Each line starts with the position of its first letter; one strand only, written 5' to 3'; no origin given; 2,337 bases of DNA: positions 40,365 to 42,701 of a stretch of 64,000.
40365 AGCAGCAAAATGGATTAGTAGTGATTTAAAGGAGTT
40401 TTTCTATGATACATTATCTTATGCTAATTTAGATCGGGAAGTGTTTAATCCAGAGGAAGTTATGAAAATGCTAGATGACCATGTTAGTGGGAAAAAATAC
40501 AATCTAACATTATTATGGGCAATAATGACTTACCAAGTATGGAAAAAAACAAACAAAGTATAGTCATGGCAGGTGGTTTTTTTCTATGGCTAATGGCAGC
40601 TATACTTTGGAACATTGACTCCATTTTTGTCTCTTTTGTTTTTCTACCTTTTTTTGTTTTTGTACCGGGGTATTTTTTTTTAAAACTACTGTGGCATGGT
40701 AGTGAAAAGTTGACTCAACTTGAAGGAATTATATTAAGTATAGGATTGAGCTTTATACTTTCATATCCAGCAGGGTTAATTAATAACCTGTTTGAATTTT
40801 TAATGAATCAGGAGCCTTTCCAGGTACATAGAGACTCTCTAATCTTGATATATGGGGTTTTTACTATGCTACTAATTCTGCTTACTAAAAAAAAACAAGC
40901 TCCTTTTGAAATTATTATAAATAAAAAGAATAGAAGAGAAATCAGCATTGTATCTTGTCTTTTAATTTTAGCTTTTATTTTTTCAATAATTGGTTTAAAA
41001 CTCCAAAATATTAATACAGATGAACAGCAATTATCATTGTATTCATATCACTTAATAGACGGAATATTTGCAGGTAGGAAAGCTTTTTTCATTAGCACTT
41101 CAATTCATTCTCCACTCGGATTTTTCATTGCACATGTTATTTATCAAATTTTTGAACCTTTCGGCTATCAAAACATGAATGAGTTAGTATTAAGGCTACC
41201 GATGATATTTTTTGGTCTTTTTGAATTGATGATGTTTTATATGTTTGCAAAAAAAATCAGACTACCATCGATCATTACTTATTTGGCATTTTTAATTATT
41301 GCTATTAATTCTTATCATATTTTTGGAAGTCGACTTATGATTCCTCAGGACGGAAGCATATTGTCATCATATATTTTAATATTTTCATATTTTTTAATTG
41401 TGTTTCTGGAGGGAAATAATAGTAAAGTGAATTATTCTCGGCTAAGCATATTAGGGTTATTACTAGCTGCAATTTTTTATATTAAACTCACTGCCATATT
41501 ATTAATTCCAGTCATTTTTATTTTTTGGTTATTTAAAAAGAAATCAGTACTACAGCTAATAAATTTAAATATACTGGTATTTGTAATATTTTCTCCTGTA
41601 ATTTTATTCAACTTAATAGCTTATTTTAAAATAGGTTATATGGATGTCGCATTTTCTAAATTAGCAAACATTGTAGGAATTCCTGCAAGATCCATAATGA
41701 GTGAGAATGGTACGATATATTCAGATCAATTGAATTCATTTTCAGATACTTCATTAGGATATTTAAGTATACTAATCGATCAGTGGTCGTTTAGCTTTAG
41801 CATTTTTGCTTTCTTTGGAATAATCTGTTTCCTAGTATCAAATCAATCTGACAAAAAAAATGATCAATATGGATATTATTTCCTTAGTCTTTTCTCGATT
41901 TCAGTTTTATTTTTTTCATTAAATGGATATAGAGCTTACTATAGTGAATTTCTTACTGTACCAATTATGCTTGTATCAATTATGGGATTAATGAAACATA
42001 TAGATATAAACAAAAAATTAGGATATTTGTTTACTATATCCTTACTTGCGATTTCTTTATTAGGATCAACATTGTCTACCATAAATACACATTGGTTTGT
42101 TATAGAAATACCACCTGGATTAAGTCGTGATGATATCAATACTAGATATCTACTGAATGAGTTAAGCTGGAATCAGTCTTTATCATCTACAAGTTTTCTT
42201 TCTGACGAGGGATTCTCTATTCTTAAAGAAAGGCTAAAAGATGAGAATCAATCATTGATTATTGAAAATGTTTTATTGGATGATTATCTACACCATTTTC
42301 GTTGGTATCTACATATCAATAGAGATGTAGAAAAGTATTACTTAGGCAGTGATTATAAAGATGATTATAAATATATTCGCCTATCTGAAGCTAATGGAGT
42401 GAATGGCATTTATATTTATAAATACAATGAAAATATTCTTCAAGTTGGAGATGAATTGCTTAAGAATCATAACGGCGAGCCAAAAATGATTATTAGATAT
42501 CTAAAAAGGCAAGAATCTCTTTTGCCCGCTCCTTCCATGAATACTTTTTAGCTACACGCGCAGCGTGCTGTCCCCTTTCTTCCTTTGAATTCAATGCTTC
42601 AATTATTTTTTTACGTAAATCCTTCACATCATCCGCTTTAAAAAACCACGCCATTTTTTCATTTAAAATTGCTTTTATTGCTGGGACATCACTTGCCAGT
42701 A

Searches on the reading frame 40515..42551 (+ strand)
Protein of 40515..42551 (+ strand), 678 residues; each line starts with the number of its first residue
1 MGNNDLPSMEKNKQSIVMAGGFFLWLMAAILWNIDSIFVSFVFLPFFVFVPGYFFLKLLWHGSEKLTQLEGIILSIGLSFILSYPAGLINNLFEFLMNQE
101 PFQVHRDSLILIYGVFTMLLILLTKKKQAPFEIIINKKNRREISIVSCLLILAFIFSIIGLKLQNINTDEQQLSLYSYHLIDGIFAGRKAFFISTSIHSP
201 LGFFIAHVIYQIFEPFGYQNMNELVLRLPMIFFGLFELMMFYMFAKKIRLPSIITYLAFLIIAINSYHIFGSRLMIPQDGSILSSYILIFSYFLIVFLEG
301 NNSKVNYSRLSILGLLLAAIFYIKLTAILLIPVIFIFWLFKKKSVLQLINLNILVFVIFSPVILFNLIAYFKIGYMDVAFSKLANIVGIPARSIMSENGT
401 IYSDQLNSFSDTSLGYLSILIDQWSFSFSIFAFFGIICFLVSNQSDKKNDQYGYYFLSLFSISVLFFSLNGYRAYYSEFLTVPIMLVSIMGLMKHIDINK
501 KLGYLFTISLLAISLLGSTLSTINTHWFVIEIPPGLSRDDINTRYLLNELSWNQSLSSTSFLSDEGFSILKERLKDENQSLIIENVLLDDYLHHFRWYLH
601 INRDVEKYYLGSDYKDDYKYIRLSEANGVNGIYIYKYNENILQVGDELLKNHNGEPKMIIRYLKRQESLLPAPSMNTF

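Call 5: search_protein_families(library=pfam, proteins=[window:40515-42551:+], max_evalue=0.01)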
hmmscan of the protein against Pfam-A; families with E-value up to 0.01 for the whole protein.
window:40515-42551:+ (678 aa): 1 family
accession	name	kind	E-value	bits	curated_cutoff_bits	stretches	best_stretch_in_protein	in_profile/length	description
PF07760.16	DUF1616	-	0.00012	21.8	31.6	1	25-123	8-112/307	Protein of unknown function (DUF1616)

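Call 6: search_protein_families(library=ncbifam, proteins=[window:40515-42551:+], max_evalue=0.01)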
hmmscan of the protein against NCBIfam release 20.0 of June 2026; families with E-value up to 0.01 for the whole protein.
window:40515-42551:+ (678 aa): 0 families

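Call 14: find_homologous_proteins(query=window:40515-42551:+)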
Query window:40515-42551:+ (678 aa): 13 proteins with E <= 0.001 among 8000 candidates.
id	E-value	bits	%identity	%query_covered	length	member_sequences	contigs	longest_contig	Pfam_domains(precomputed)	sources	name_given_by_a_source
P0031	0.0e+0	1469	100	100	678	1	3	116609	-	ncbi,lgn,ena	-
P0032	2.4e-172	593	46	96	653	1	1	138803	PF13231.13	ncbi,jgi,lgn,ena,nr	ncbi:glycosyltransferase family 39 protein [Patescibacteria group bacterium]|nr:glycosyltransferase 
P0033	3.5e-155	536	45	94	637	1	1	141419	-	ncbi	-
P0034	2.2e-154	534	44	94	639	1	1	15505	-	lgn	-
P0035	1.2e-150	521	43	94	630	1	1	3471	PF02366.25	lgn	-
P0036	1.5e-150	521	44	94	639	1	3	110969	-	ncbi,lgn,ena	-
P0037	3.9e-150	520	44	94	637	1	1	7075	-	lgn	-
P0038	7.9e-150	519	44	94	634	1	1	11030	PF02366.25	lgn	-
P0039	5.6e-146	506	44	92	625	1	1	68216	-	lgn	-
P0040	4.2e-134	467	40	92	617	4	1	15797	-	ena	-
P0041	1.3e-133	465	42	87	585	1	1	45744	-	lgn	-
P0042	1.0e-42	165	32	67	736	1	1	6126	PF07760.17,PF02366.25,PF13231.13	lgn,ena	-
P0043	4.1e-37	146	29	82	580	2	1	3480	PF02366.25,PF13231.13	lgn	-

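Call 18: find_encoding_contigs(protein=P0032, flank=8000, max_places=2)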
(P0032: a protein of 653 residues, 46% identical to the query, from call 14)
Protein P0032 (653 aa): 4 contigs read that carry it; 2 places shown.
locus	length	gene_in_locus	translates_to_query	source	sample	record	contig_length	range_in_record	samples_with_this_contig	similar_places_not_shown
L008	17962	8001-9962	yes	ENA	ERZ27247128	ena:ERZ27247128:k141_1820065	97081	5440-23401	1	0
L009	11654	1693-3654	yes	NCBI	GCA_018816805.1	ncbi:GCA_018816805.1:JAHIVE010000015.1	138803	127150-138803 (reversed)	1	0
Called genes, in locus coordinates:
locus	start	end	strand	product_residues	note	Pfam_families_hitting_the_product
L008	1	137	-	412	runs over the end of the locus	PF01583:APS_kinase, PF13207:AAA_17 (weak), PF13238:AAA_18 (faint), PF13671:AAA_33 (weak), PF00459:Inositol_P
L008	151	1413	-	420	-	PF00009:GTP_EFTU, PF01926:MMR_HSR1 (faint), PF03144:GTP_EFTU_D2 (weak), PF22594:GTP-eEF1A_C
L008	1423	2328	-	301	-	PF01507:PAPS_reduct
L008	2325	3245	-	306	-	PF00685:Sulfotransfer_1 (weak), PF13469:Sulfotransfer_3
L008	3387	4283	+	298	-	-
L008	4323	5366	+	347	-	PF01370:Epimerase, PF04321:RmlD_sub_bind (weak), PF16363:GDP_Man_Dehyd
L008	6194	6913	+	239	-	PF00535:Glycos_transf_2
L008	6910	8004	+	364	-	PF01041:DegT_DnrJ_EryC1, PF00266:Aminotran_5, PF01212:Beta_elim_lyase (weak), PF00155:Aminotran_1_2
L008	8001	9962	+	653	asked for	PF13231:PMT_2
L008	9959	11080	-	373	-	PF13439:Glyco_transf_4 (faint), PF00534:Glycos_transf_1, PF13692:Glyco_trans_1_4, PF13524:Glyco_trans_1_2 (weak)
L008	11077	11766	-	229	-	PF01209:Ubie_methyltran (weak), PF13489:Methyltransf_23, PF13847:Methyltransf_31, PF08241:Methyltransf_11, PF08242:Methyltransf_12, PF13649:Methyltransf_25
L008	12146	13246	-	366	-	PF13439:Glyco_transf_4, PF20706:GT4-conflict, PF00534:Glycos_transf_1, PF13692:Glyco_trans_1_4, PF13524:Glyco_trans_1_2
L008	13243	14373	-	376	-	PF00534:Glycos_transf_1, PF13692:Glyco_trans_1_4, PF13524:Glyco_trans_1_2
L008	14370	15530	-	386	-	PF13439:Glyco_transf_4, PF13579:Glyco_trans_4_4 (weak), PF20706:GT4-conflict (weak), PF00534:Glycos_transf_1, PF13692:Glyco_trans_1_4, PF13524:Glyco_trans_1_2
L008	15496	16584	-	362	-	PF01073:3Beta_HSD, PF01370:Epimerase, PF02719:Polysacc_synt_2, PF03435:Sacchrp_dh_NADP (weak), PF04321:RmlD_sub_bind, PF07993:NAD_binding_4, PF13460:NAD_binding_10 (weak), PF16363:GDP_Man_Dehyd, +1 more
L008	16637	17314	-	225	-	-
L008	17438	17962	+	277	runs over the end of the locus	PF13672:PP2C_2 (faint)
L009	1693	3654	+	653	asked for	PF13231:PMT_2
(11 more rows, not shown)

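Call 19: find_encoding_contigs(protein=P0041, flank=8000, max_places=2)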
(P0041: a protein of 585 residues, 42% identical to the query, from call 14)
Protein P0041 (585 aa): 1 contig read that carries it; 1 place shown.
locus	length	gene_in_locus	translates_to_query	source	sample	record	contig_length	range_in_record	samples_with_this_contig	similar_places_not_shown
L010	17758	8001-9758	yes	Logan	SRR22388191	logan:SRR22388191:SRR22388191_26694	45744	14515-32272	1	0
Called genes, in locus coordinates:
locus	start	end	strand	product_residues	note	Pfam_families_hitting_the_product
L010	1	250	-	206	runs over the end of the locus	PF08241:Methyltransf_11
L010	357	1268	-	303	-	-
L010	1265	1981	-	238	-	-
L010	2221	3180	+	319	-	PF01370:Epimerase, PF04321:RmlD_sub_bind (weak), PF05368:NmrA (weak), PF16363:GDP_Man_Dehyd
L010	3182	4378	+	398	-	PF01041:DegT_DnrJ_EryC1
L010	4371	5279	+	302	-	PF01073:3Beta_HSD, PF01370:Epimerase, PF04321:RmlD_sub_bind, PF16363:GDP_Man_Dehyd, PF07993:NAD_binding_4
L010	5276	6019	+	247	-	PF00535:Glycos_transf_2, PF13641:Glyco_tranf_2_3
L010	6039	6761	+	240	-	PF00535:Glycos_transf_2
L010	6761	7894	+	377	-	PF01041:DegT_DnrJ_EryC1, PF00266:Aminotran_5, PF01212:Beta_elim_lyase (weak), PF00155:Aminotran_1_2, PF01053:Cys_Met_Meta_PP (weak)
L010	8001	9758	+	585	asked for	-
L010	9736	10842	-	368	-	PF00534:Glycos_transf_1, PF13692:Glyco_trans_1_4, PF13524:Glyco_trans_1_2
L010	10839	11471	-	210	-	PF13489:Methyltransf_23, PF13847:Methyltransf_31, PF08241:Methyltransf_11, PF13649:Methyltransf_25 (weak)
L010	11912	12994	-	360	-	PF13439:Glyco_transf_4 (weak), PF00534:Glycos_transf_1, PF13692:Glyco_trans_1_4, PF20706:GT4-conflict, PF13524:Glyco_trans_1_2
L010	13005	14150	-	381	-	PF00534:Glycos_transf_1, PF13692:Glyco_trans_1_4, PF13524:Glyco_trans_1_2 (weak)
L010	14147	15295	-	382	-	PF13439:Glyco_transf_4, PF00534:Glycos_transf_1, PF13524:Glyco_trans_1_2 (weak), PF13692:Glyco_trans_1_4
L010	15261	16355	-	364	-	PF00106:adh_short (weak), PF01073:3Beta_HSD, PF01370:Epimerase, PF02719:Polysacc_synt_2, PF04321:RmlD_sub_bind (weak), PF07993:NAD_binding_4, PF13460:NAD_binding_10 (weak), PF16363:GDP_Man_Dehyd, +1 more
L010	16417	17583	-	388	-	PF13439:Glyco_transf_4, PF13477:Glyco_trans_4_2, PF13579:Glyco_trans_4_4, PF00534:Glycos_transf_1, PF13692:Glyco_trans_1_4, PF20706:GT4-conflict, PF13524:Glyco_trans_1_2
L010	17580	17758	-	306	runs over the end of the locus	PF02388:FemAB (faint), PF13480:Acetyltransf_6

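Call 29: predict_structure(alignment_id=A2)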
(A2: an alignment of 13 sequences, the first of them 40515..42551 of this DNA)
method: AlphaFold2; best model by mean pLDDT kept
length: 678 residues; sequences in the alignment: 13
mean_pLDDT: 77.6   pTM: 0.83
mean pLDDT of the five models: 77.6, 71.7, 71.6, 70.6, 68.3
residues with pLDDT >= 90: 175; 70-90: 318; 50-70: 126; < 50: 59
segments of 3 or more residues with pLDDT < 50: 1-10, 182-197, 397-404, 604-609, 665-678
pLDDT, mean of each block of 10 residues (from residue 1): 44 56 59 60 80 91 80 94 81 67 60 85 87 82 93 92 69 77 42 49 86 77 85 94 94 96 93 74 92 90 77 92 80 88 86 86 70 65 71 54 60 85 93 94 76 92 83 72 95 75 88 96 90 65 72 84 75 81 83 72 52 65 79 89 87 78 56 37
secondary structure, 60 per line:
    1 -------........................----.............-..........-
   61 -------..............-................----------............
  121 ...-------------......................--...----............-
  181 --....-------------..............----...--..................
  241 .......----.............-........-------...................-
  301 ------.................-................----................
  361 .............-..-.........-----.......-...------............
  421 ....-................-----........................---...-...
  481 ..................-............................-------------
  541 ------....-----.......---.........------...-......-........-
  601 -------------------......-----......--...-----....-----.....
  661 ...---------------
elements in order (helices of 4 or more, strands of 3 or more residues): H8-31 H36-48 H50-59 H68-81 H83-98 H109-123 H137-158 H168-179 H183-186 H200-213 H223-247 H252-264 H266-273 H281-299 H307-323 H325-340 H345-373 H378-386 H394-398 H409-424 H426-441 H447-470 H478-498 H500-527 H547-550 H556-562 H566-574 E581-583 H585-590 H592-599 E620-622 E631-636 E647-650 E656-663

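Call 36: fold_search(model_id=the predicted structure, library=pdb)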
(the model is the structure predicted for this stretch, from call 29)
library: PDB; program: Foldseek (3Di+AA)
matches with E <= 10: 250; with E <= 0.001: 2
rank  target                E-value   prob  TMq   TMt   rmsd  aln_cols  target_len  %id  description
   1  8b6l_I                5.3e-04  1.00  0.39  0.39  12.6       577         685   11  Subtomogram average of the human Sec61-TRAP-OSTA-translocon (released 2022-12-07)
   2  9i5k_A                6.8e-04  1.00  0.40  0.54   7.9       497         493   10  Structure of the Chaetomium thermophilum Pmt4 homodimer (C2 symmetry) (released 2025-12-24)
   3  8agc_A                1.9e-03  1.00  0.38  0.37  10.5       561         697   12  Structure of yeast oligosaccharylransferase complex with lipid-linked oligosaccharide and non-acceptor peptide bound (released 2022-12-07)
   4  6s7o_A                2.9e-03  1.00  0.35  0.36  11.9       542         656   11  Cryo-EM structure of human oligosaccharyltransferase complex OST-A (released 2019-12-18)
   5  7oci_F                4.0e-03  1.00  0.38  0.40  11.9       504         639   12  Cryo-EM structure of yeast Ost6p containing oligosaccharyltransferase complex (released 2022-02-16)
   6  9dlh                  9.4e-03  1.00  0.38  0.42   8.6       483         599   11  donor substrate analog-bound AftB (released 2025-06-25)
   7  6ftg_5                2.0e-02  1.00  0.38  0.40  11.9       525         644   14  Subtomogram average of OST-containing ribosome-translocon complexes from canine rough microsomal membranes (released 2018-03-21)
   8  9i5l_A                2.8e-02  1.00  0.27  0.26   5.7       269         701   13  Structure of the Chaetomium thermophilum Pmt4 homodimer (C1 symmetry) (released 2025-12-24)
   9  9e61_B                4.2e-02  1.00  0.24  0.23   9.7       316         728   13  Cryo-EM structure of Saccharomyces cerevisiae Pmt4 apo form (released 2025-10-15)
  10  9e6i_B                4.9e-02  1.00  0.25  0.24   7.3       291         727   13  Cryo-EM structure of Saccharomyces cerevisiae Pmt4-Ccw5 complex (released 2025-10-15)
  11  9e61_A                5.6e-02  0.99  0.24  0.23   9.7       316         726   13  Cryo-EM structure of Saccharomyces cerevisiae Pmt4 apo form (released 2025-10-15)
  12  6p25_B                5.8e-02  1.00  0.24  0.24  10.2       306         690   15  Structure of S. cerevisiae protein O-mannosyltransferase Pmt1-Pmt2 complex bound to the sugar donor and a peptide acce (released 2019-07-10)
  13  7zlh_A                7.5e-02  0.99  0.38  0.39  10.1       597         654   11  Cryo-EM structure of C-mannosyltransferase CeDPY19, in apo state, bound to CMT2-Fab and anti-Fab nanobody (released 2023-01-11)
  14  3waj                  7.9e-02  0.91  0.31  0.27  16.6       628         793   11  Crystal structure of the Archaeoglobus fulgidus oligosaccharyltransferase (O29867_ARCFU) complex with Zn and sulfate (released 2013-10-30)
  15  7zli_A                8.2e-02  0.99  0.38  0.38  10.7       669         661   10  Cryo-EM structure of C-mannosyltransferase CeDPY19, in complex with Dol25-P-Man and bound to CMT2-Fab and anti-Fab nan (released 2023-01-11)
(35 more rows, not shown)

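Call 66: find_encoding_contigs(protein=P0039, flank=6000, max_places=1)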
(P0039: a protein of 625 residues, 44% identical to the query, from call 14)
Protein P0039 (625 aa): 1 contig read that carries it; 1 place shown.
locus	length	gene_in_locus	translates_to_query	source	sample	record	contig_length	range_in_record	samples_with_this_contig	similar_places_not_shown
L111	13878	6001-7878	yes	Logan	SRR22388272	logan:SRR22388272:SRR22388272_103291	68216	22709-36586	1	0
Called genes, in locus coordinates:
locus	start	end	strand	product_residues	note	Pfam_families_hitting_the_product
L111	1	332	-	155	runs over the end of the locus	PF00132:Hexapep, PF14602:Hexapep_2 (weak)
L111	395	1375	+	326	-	PF01370:Epimerase, PF16363:GDP_Man_Dehyd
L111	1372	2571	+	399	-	PF01041:DegT_DnrJ_EryC1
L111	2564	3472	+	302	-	PF01073:3Beta_HSD, PF01370:Epimerase, PF04321:RmlD_sub_bind, PF16363:GDP_Man_Dehyd, PF07993:NAD_binding_4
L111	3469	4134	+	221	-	PF00535:Glycos_transf_2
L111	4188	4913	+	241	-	PF00535:Glycos_transf_2, PF13641:Glyco_tranf_2_3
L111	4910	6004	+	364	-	PF01041:DegT_DnrJ_EryC1, PF00266:Aminotran_5, PF00155:Aminotran_1_2 (weak)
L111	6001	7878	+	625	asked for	-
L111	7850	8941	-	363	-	PF00534:Glycos_transf_1, PF13692:Glyco_trans_1_4, PF13524:Glyco_trans_1_2 (weak)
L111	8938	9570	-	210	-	PF01209:Ubie_methyltran (faint), PF13489:Methyltransf_23, PF13847:Methyltransf_31, PF08241:Methyltransf_11, PF13649:Methyltransf_25, PF08242:Methyltransf_12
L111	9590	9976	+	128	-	PF04138:GtrA_DPMS_TM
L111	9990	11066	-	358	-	PF00534:Glycos_transf_1, PF20706:GT4-conflict (weak), PF13692:Glyco_trans_1_4, PF13524:Glyco_trans_1_2 (weak)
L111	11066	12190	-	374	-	PF20706:GT4-conflict (weak), PF00534:Glycos_transf_1, PF13692:Glyco_trans_1_4, PF13524:Glyco_trans_1_2 (weak)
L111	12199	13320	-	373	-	PF13439:Glyco_transf_4, PF20706:GT4-conflict, PF00534:Glycos_transf_1, PF13692:Glyco_trans_1_4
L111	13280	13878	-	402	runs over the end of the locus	PF01073:3Beta_HSD, PF01370:Epimerase, PF02719:Polysacc_synt_2, PF04321:RmlD_sub_bind, PF07993:NAD_binding_4, PF13460:NAD_binding_10 (weak), PF16363:GDP_Man_Dehyd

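Call 67: find_encoding_contigs(protein=P0033, flank=6000, max_places=1)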
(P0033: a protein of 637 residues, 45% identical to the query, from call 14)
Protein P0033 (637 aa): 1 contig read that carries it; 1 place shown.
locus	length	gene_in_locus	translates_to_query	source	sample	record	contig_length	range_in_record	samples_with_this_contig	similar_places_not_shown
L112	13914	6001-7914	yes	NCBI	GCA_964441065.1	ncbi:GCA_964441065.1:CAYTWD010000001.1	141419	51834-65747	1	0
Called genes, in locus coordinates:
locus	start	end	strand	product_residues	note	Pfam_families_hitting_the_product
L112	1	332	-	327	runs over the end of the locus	PF02016:Peptidase_S66, PF17676:Peptidase_S66C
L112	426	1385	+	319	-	PF01370:Epimerase, PF04321:RmlD_sub_bind, PF05368:NmrA (weak), PF16363:GDP_Man_Dehyd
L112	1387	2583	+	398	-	PF01041:DegT_DnrJ_EryC1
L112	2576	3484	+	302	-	PF01073:3Beta_HSD, PF01370:Epimerase, PF04321:RmlD_sub_bind, PF16363:GDP_Man_Dehyd, PF07993:NAD_binding_4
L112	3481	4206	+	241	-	PF00535:Glycos_transf_2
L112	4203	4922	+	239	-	PF00535:Glycos_transf_2, PF13641:Glyco_tranf_2_3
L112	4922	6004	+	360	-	PF01041:DegT_DnrJ_EryC1, PF00155:Aminotran_1_2 (faint), PF00266:Aminotran_5 (weak), PF01212:Beta_elim_lyase (weak)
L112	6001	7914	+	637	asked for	-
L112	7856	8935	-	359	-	PF00534:Glycos_transf_1, PF13692:Glyco_trans_1_4, PF13524:Glyco_trans_1_2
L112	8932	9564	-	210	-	PF13489:Methyltransf_23, PF13847:Methyltransf_31, PF08241:Methyltransf_11, PF13649:Methyltransf_25 (weak)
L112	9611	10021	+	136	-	PF04138:GtrA_DPMS_TM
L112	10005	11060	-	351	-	PF13439:Glyco_transf_4 (weak), PF00534:Glycos_transf_1, PF13692:Glyco_trans_1_4, PF20706:GT4-conflict (weak)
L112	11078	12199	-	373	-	PF00534:Glycos_transf_1, PF13692:Glyco_trans_1_4, PF13524:Glyco_trans_1_2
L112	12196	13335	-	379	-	PF13439:Glyco_transf_4, PF13579:Glyco_trans_4_4 (weak), PF00534:Glycos_transf_1, PF13692:Glyco_trans_1_4, PF13524:Glyco_trans_1_2 (weak)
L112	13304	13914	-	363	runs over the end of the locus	PF00106:adh_short (faint), PF01073:3Beta_HSD, PF01370:Epimerase, PF02719:Polysacc_synt_2, PF04321:RmlD_sub_bind, PF07993:NAD_binding_4, PF13460:NAD_binding_10 (weak), PF16363:GDP_Man_Dehyd, +1 more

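Call 68: find_encoding_contigs(protein=P0036, flank=6000, max_places=1)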
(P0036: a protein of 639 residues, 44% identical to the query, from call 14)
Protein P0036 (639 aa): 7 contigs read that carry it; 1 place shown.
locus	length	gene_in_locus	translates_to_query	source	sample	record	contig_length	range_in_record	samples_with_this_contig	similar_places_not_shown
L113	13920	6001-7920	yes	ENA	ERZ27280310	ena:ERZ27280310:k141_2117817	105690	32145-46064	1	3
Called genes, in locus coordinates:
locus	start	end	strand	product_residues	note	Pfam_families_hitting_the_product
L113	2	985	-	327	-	PF02016:Peptidase_S66, PF17676:Peptidase_S66C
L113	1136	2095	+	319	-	PF01370:Epimerase, PF04321:RmlD_sub_bind, PF05368:NmrA (weak), PF16363:GDP_Man_Dehyd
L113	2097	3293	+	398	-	PF01041:DegT_DnrJ_EryC1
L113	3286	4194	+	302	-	PF01073:3Beta_HSD, PF01370:Epimerase, PF04321:RmlD_sub_bind, PF16363:GDP_Man_Dehyd, PF07993:NAD_binding_4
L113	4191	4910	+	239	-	PF00535:Glycos_transf_2, PF13641:Glyco_tranf_2_3 (weak)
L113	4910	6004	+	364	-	PF01041:DegT_DnrJ_EryC1, PF00155:Aminotran_1_2, PF01212:Beta_elim_lyase (weak)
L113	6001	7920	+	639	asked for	-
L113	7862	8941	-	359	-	PF00534:Glycos_transf_1, PF13692:Glyco_trans_1_4, PF13524:Glyco_trans_1_2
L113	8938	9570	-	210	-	PF13489:Methyltransf_23, PF13847:Methyltransf_31, PF08241:Methyltransf_11, PF13649:Methyltransf_25 (weak)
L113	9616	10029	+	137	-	PF04138:GtrA_DPMS_TM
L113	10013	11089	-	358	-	PF13439:Glyco_transf_4 (weak), PF00534:Glycos_transf_1, PF13692:Glyco_trans_1_4, PF13524:Glyco_trans_1_2, PF20706:GT4-conflict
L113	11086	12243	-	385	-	PF00534:Glycos_transf_1, PF20706:GT4-conflict (weak), PF13692:Glyco_trans_1_4, PF13524:Glyco_trans_1_2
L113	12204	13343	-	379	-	PF13439:Glyco_transf_4, PF13579:Glyco_trans_4_4, PF00534:Glycos_transf_1, PF13692:Glyco_trans_1_4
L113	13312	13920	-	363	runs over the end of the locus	PF00106:adh_short (faint), PF01073:3Beta_HSD, PF01370:Epimerase, PF02719:Polysacc_synt_2, PF04321:RmlD_sub_bind, PF05368:NmrA (faint), PF07993:NAD_binding_4, PF16363:GDP_Man_Dehyd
